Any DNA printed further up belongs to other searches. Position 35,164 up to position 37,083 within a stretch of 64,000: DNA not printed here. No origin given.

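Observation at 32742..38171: Tight operon of HAAAP permease, MIO ammonia-lyase, archaeal/eukaryal-type HisRS and MFS exporter directly upstream of copN: candidate undescribed histidine-centred system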

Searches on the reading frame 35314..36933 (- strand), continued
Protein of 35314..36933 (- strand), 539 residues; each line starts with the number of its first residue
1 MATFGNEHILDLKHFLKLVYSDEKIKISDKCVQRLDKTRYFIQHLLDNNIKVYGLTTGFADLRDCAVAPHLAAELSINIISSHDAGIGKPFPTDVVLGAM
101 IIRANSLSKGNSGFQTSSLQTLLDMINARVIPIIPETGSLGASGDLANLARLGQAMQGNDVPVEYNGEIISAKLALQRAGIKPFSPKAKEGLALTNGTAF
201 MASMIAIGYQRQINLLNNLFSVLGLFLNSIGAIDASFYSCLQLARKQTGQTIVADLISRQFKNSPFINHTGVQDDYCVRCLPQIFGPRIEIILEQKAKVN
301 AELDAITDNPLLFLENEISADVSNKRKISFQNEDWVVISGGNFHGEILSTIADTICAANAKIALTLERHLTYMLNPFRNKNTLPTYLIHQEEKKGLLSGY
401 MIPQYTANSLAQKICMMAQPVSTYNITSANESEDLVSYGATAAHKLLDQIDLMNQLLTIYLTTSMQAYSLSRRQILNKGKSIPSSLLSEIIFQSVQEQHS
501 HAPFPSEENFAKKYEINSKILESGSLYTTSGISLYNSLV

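Call 22: find_homologous_proteins(query=window:35314-36933:-, max_evalue=1e-30)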
Query window:35314-36933:- (539 aa): 7823 proteins with E <= 1e-30 among 8000 candidates; the best 120 are listed.
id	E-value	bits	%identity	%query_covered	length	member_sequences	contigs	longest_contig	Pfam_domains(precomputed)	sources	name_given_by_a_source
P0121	0.0e+0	1189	100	100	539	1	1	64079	PF00221.25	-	-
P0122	1.5e-202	692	58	100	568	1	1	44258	PF00221.25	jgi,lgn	-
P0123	1.9e-198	678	59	97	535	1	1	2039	PF00221.25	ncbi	-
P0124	1.2e-195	669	59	98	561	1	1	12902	PF00221.25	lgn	-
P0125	4.2e-195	667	57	98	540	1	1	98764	PF00221.25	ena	-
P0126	9.9e-194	663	59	98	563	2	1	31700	PF00221.25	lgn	-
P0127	2.8e-193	661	58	98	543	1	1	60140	PF00221.25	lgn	-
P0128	1.1e-192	659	57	99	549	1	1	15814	PF00221.25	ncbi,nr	ncbi:MAG: aromatic amino acid lyase [Parachlamydiaceae bacterium]|nr:aromatic amino acid lyase [Para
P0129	1.9e-192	659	60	93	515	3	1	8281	PF00221.25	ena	-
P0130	3.7e-191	654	57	100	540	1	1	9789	PF00221.25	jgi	jgi:histidine ammonia-lyase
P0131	9.5e-191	653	57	99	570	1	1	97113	PF00221.25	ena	-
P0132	3.2e-189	648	58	96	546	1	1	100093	PF00221.25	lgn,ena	-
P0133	1.5e-188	646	56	99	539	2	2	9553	PF00221.25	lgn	-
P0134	1.7e-188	646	56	99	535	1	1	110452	PF00221.25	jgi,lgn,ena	-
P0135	4.5e-187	641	57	97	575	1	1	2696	PF00221.25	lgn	-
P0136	6.7e-187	640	57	98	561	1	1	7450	PF00221.25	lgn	-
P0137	1.3e-186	639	56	99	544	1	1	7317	PF00221.25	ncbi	-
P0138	1.3e-186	639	55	99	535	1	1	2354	PF00221.25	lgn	-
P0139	1.1e-185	636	57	96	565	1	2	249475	PF00221.25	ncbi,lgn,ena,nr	ncbi:MAG: Histidine ammonia-lyase [Candidatus Anoxychlamydiales bacterium]|nr:Histidine ammonia-lyas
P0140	4.1e-185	634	56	97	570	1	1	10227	PF00221.25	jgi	jgi:histidine ammonia-lyase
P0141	8.5e-185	633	55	99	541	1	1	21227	PF00221.25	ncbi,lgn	ncbi:MAG: aromatic amino acid ammonia-lyase [Chlamydiota bacterium]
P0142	1.8e-183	629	56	98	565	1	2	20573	PF00221.25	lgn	-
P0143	2.1e-183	629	57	95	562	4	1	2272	PF00221.25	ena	-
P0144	2.3e-183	629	54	99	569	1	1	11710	PF00221.25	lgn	-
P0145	1.0e-182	627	57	98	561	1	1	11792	PF00221.25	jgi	jgi:histidine ammonia-lyase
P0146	1.3e-182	626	54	100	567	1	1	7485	PF00221.25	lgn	-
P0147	3.5e-182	625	55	99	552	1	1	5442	PF00221.25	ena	-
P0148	7.3e-181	620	56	99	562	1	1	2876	PF00221.25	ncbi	-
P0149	7.4e-181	620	54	100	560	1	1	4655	PF00221.25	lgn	-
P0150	2.7e-180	619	57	97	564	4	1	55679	PF00221.25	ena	-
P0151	7.7e-180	617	53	100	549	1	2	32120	PF00221.25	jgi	-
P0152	2.2e-179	616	54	97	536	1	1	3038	PF00221.25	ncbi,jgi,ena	jgi:histidine ammonia-lyase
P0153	2.5e-179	615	56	98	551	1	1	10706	PF00221.25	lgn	-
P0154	2.5e-179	615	52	100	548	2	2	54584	PF00221.25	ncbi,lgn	-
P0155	2.9e-179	615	56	97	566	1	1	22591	PF00221.25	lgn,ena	-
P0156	1.7e-178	613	54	100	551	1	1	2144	PF00221.25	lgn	-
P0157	3.5e-178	612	56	97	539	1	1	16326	PF00221.25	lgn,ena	-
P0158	4.1e-178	611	53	100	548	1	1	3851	PF00221.25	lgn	-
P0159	4.7e-178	611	53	100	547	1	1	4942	PF00221.25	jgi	jgi:histidine ammonia-lyase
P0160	9.0e-178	610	56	97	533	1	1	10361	PF00221.25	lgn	-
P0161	1.0e-177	610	53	100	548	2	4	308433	PF00221.25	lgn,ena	-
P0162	2.5e-177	609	53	99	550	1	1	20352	PF00221.25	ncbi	-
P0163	2.7e-177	609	52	100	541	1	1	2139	PF00221.25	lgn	-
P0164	4.6e-177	608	55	96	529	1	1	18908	PF00221.25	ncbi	-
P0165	5.2e-177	608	54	96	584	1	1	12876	PF00221.25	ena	-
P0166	1.2e-176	607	53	100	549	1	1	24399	PF00221.25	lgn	-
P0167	1.2e-176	606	53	99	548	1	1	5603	PF00221.25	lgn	-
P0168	3.9e-176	605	52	99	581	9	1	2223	PF00221.25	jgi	jgi:histidine ammonia-lyase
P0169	5.9e-176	604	55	97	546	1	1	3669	PF00221.25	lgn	-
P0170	1.5e-175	603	53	97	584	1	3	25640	PF00221.25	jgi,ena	-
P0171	2.0e-175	602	55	96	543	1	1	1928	PF00221.25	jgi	jgi:histidine ammonia-lyase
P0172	2.7e-175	602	54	100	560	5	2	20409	PF00221.25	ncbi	ncbi:MAG: aromatic amino acid ammonia-lyase [Parachlamydiales bacterium]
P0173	4.5e-175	601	54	97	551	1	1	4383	PF00221.25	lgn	-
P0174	5.7e-175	601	55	99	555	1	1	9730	PF00221.25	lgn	-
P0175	8.4e-175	600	52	100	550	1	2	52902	PF00221.25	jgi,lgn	jgi:histidine ammonia-lyase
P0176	9.1e-175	600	53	98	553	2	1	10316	PF00221.25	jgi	jgi:histidine ammonia-lyase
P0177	1.4e-174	600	56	96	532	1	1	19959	PF00221.25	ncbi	-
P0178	3.5e-174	598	54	98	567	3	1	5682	PF00221.25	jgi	-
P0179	1.2e-173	597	58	96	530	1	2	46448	PF00221.25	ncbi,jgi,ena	jgi:histidine ammonia-lyase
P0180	3.2e-173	595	56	96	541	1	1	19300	PF00221.25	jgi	jgi:histidine ammonia-lyase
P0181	1.1e-172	593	52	98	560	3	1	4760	PF00221.25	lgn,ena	-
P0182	1.4e-172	593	55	95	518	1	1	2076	PF00221.25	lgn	-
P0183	2.1e-172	593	53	98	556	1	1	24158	PF00221.25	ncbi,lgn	-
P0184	3.7e-172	592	53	98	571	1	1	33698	PF00221.25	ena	-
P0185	5.8e-172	591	56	97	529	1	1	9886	PF00221.25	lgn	-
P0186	7.8e-172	591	57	96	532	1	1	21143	PF00221.25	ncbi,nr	ncbi:MAG: aromatic amino acid lyase [Verrucomicrobiota bacterium]|nr:aromatic amino acid lyase [Verr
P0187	1.2e-171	590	52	99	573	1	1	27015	PF00221.25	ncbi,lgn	-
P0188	2.4e-171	589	54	98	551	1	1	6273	PF00221.25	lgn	-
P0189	3.1e-171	589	56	97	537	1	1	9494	PF00221.25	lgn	-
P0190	1.2e-170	587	55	98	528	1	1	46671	PF00221.25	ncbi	-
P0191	2.5e-170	586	56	96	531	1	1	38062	PF00221.25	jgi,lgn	jgi:histidine ammonia-lyase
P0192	8.7e-170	584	56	96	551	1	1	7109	PF00221.25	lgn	-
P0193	2.5e-169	582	54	95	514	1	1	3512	PF00221.25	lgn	-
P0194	5.8e-169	581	52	98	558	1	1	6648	PF00221.25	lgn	-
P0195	3.7e-168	579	54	94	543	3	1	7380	PF00221.25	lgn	-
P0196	4.3e-168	578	54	96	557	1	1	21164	PF00221.25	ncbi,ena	-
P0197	6.0e-168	578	55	96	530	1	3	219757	PF00221.25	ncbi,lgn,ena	-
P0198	9.0e-168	577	58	88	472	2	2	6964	PF00221.25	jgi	-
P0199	1.0e-167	577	54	95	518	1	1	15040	PF00221.25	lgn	-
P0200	1.7e-167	576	54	98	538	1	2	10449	PF00221.25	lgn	-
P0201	2.3e-167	576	54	96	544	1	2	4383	PF00221.25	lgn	-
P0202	8.2e-167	574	55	96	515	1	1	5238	PF00221.25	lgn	-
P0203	8.8e-167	574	53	95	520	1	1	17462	PF00221.25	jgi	jgi:histidine ammonia-lyase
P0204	1.3e-165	570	55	97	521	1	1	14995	PF00221.25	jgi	jgi:histidine ammonia-lyase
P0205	2.3e-165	569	52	95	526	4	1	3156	PF00221.25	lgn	-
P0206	2.4e-165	569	54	90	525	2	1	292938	PF00221.25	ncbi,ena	-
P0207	4.5e-165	568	54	97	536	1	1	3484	PF00221.25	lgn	-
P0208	3.2e-164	566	51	97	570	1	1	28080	PF00221.25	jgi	-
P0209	4.3e-164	565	54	96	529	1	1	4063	PF00221.25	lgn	-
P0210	7.7e-164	564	53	95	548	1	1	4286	PF00221.25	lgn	-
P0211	1.2e-163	564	53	96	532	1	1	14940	PF00221.25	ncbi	-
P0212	1.8e-163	563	53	96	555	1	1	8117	PF00221.25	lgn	-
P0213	4.0e-163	562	51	99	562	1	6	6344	PF00221.25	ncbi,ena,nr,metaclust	ncbi:MAG: hypothetical protein A2888_00990 [Chlamydiae bacterium RIFCSPLOWO2_01_FULL_28_7]|nr:MAG: h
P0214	1.4e-162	560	52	95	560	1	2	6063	PF00221.25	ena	-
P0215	4.3e-162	559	51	98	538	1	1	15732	PF00221.25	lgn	-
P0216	5.2e-162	558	54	93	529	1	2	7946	PF00221.25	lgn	-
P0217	7.2e-162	558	54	93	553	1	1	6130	PF00221.25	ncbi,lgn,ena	-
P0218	9.1e-162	557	51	99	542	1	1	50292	PF00221.25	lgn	-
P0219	1.0e-161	557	54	96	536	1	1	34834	PF00221.25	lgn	-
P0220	1.1e-161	557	55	96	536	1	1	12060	PF00221.25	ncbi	-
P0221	2.1e-161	556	53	96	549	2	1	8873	PF00221.25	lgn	-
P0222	3.5e-161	556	52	96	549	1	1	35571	PF00221.25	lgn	-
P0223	5.9e-161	555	51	98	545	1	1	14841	PF00221.25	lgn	-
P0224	1.3e-160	554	51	99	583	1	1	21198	PF00221.25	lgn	-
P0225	6.4e-160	551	53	90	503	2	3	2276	PF00221.25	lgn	-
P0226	3.8e-159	549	51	95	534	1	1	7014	PF00221.25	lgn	-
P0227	5.5e-159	548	52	96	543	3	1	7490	PF00221.25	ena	-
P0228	8.3e-158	544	52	93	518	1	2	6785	PF00221.25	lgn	-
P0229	8.8e-157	541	49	97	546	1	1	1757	PF00221.25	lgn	-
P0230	3.4e-156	539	51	96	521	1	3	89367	PF00221.25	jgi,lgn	jgi:histidine ammonia-lyase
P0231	3.5e-156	539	52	93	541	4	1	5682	PF00221.25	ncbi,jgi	jgi:histidine ammonia-lyase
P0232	3.9e-155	536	50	97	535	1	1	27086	PF00221.25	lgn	-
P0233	1.8e-154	533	52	91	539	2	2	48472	PF00221.25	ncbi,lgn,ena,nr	ncbi:MAG: Histidine ammonia-lyase [Chlamydiae bacterium]|nr:Histidine ammonia-lyase [Chlamydiota bac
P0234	2.2e-153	530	51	97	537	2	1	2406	PF00221.25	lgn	-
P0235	9.4e-151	521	49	97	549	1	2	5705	PF00221.25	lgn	-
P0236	6.6e-149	515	49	97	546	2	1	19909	PF00221.25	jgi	jgi:histidine ammonia-lyase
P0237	3.3e-147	509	48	94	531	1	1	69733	PF00221.25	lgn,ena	-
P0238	1.0e-139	485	47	94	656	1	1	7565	PF00221.25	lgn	-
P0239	9.1e-129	449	55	70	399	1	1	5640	PF00221.25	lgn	-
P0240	9.9e-128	445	53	71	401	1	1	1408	PF00221.25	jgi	jgi:histidine ammonia-lyase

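Call 24: find_related_loci(query=A2, collection=metagenome_contigs, flank=10000)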
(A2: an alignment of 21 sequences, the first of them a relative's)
Query A2 (539 aa) in metagenome_contigs; peptide patterns used: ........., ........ (x = any residue, [..] = any of these).
600 stretches matched a pattern (row limit reached: there are more); 598 encode a relative of the query (tblastn E <= 1e-3); the best 80 are kept; 80 distinct loci.
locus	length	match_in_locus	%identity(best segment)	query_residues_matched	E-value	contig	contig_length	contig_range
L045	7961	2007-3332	34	10-473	9e-79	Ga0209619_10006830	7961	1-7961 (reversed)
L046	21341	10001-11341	36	10-480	8e-78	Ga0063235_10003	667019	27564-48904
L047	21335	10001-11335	36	6-470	2e-77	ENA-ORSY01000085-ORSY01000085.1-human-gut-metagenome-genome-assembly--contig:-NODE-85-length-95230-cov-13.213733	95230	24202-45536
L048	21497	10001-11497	33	10-520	6e-77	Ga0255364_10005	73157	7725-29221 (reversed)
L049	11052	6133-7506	33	25-510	2e-76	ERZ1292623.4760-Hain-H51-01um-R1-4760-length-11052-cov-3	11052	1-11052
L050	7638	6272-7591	36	8-466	4e-76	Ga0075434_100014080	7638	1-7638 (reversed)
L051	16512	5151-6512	35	10-485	2e-76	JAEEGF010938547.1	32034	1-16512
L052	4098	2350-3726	35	10-480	3e-76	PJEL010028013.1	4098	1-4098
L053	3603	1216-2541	34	10-472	8e-76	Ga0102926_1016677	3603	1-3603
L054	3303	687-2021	35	6-470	3e-76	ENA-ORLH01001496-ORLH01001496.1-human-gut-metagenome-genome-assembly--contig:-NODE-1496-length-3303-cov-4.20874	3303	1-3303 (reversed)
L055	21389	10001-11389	34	33-526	2e-75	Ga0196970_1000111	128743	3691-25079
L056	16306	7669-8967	34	25-474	9e-75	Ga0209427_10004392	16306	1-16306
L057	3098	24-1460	33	10-516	1e-75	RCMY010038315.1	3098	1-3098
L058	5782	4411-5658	37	10-445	5e-75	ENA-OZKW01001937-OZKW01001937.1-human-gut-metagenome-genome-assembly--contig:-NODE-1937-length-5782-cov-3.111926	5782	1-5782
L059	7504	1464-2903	31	24-528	8e-75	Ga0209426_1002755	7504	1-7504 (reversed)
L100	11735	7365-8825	32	9-521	3e-69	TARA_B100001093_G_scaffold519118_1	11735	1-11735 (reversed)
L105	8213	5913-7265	35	10-473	1e-69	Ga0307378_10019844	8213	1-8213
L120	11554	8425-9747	33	10-472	5e-68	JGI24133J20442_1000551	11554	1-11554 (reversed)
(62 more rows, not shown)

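Call 26: find_encoding_contigs(protein=P0122, flank=9000, max_places=1)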
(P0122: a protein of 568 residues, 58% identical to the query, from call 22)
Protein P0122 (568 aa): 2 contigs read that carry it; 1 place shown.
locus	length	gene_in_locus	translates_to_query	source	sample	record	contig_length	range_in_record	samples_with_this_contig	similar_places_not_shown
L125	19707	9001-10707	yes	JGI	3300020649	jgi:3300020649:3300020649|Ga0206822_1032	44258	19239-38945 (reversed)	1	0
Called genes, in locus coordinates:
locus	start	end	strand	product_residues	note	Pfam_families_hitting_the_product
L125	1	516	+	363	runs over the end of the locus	PF00022:Actin (faint), PF06723:MreB_Mbl, PF00012:HSP70, PF14450:FtsA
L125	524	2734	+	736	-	PF17297:PEPCK_N, PF00821:PEPCK_GTP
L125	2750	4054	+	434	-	PF01476:LysM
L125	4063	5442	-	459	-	PF00474:SSF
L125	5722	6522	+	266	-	PF01177:Asp_Glu_race (weak)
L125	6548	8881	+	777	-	PF13393:tRNA-synt_His, PF03129:HGTP_anticodon (faint)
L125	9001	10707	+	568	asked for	PF00221:Lyase_aromatic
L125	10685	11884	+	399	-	PF00083:Sugar_tr, PF07690:MFS_1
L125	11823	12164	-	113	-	-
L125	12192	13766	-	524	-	PF00999:Na_H_Exchanger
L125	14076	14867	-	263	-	PF02582:DUF155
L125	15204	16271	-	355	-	PF00534:Glycos_transf_1 (weak)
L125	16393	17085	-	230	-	PF11967:RecO_N, PF02565:RecO_C (weak)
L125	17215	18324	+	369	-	PF04055:Radical_SAM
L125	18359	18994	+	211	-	PF02482:Ribosomal_S30AE, PF16321:Ribosom_S30AE_C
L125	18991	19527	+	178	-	PF13588:HSDR_N_2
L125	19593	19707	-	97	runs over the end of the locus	PF00355:Rieske, PF13806:Rieske_2, PF22543:Rieske_4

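Call 27: find_encoding_contigs(protein=P0139, flank=9000, max_places=1)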
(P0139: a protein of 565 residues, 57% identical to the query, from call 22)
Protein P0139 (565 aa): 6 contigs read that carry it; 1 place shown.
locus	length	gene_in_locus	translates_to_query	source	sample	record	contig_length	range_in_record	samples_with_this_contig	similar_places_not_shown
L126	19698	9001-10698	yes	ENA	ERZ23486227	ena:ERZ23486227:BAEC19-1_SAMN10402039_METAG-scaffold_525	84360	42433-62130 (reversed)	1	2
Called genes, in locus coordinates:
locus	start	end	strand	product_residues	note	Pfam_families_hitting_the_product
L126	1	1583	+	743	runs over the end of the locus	PF17764:PriA_3primeBD, PF00270:DEAD, PF04851:ResIII, PF18319:Zn_ribbon_PriA, PF00271:Helicase_C, PF18074:PriA_C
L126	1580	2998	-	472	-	PF01487:DHquinase_I, PF08501:Shikimate_dh_N, PF01488:Shikimate_DH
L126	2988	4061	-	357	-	PF00465:Fe-ADH, PF13685:Fe-ADH_2, PF01761:DHQ_synthase, PF24621:DHQS_C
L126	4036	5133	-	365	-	PF01264:Chorismate_synt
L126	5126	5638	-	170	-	PF13238:AAA_18 (faint), PF01202:SKI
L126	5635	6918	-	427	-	PF00275:EPSP_synthase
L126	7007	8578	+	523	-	PF01336:tRNA_anti-codon, PF00152:tRNA-synt_2, PF01409:tRNA-synt_2d (faint)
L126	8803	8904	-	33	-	-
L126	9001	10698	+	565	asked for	PF00221:Lyase_aromatic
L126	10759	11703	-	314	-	PF00106:adh_short, PF01370:Epimerase, PF08659:KR, PF16363:GDP_Man_Dehyd (weak), PF13561:adh_short_C2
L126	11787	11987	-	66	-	PF04024:PspC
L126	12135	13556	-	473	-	PF01921:tRNA-synt_1f (faint), PF01406:tRNA-synt_1e, PF09334:tRNA-synt_1g (faint), PF09190:DALR_2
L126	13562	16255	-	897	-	PF01553:Acyltransferase (weak), PF00501:AMP-binding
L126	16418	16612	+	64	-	-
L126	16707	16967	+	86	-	-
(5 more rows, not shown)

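Call 28: find_encoding_contigs(protein=P0161, flank=9000, max_places=1)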
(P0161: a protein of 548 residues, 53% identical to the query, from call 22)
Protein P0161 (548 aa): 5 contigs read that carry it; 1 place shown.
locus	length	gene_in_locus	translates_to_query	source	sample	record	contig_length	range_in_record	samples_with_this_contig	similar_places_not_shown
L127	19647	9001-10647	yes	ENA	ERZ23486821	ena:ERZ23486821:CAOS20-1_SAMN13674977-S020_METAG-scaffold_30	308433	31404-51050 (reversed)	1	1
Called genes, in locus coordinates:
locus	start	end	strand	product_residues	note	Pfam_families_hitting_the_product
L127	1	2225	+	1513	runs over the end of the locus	PF05593:RHS_repeat, PF25023:TEN_YD-shell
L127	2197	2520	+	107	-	-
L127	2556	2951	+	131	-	PF05593:RHS_repeat (faint)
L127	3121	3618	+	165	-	-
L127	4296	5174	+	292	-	-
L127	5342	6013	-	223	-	-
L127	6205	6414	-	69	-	-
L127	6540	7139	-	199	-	-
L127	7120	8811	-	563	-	-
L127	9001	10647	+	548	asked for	PF00221:Lyase_aromatic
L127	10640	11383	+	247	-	PF03848:TehB, PF13489:Methyltransf_23, PF01209:Ubie_methyltran (weak), PF13649:Methyltransf_25, PF13847:Methyltransf_31, PF08241:Methyltransf_11, PF08242:Methyltransf_12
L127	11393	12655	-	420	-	PF00083:Sugar_tr, PF07690:MFS_1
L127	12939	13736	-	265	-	PF01135:PCMT (weak), PF01209:Ubie_methyltran, PF05219:DREV (weak), PF13489:Methyltransf_23, PF13847:Methyltransf_31, PF08241:Methyltransf_11, PF08242:Methyltransf_12, PF13649:Methyltransf_25, +1 more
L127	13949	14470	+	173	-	PF13737:DDE_Tnp_1_5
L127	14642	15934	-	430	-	PF00083:Sugar_tr, PF07690:MFS_1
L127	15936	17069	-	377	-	PF00266:Aminotran_5 (weak), PF00155:Aminotran_1_2, PF00282:Pyridoxal_deC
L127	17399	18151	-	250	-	-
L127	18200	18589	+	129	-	-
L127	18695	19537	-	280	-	PF05593:RHS_repeat (faint), PF25023:TEN_YD-shell (faint)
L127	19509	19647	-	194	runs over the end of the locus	-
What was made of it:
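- Two of three HAL-anchored look-ups lacked a HisRS nearby (calls 27, 28).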

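Call 34: search_protein_families(library=pfam, proteins=[L125:6548-8881:+, L125:5722-6522:+], max_evalue=0.01)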
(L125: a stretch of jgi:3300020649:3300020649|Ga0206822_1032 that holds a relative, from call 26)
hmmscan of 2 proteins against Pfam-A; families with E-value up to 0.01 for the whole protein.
L125:6548-8881:+ (777 aa): 2 families
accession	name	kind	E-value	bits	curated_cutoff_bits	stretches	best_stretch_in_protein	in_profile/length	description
PF13393.11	tRNA-synt_His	-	5.5e-17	62.4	25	1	323-637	1-296/308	Histidyl-tRNA synthetase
PF03129.25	HGTP_anticodon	-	1.3e-05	25.7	21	1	693-766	19-89/94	Anticodon binding domain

L125:5722-6522:+ (266 aa): 1 family
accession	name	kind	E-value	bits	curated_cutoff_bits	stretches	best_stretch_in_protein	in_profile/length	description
PF01177.27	Asp_Glu_race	-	8.2e-07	29.5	31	1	67-249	19-209/211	Asp/Glu/Hydantoin racemase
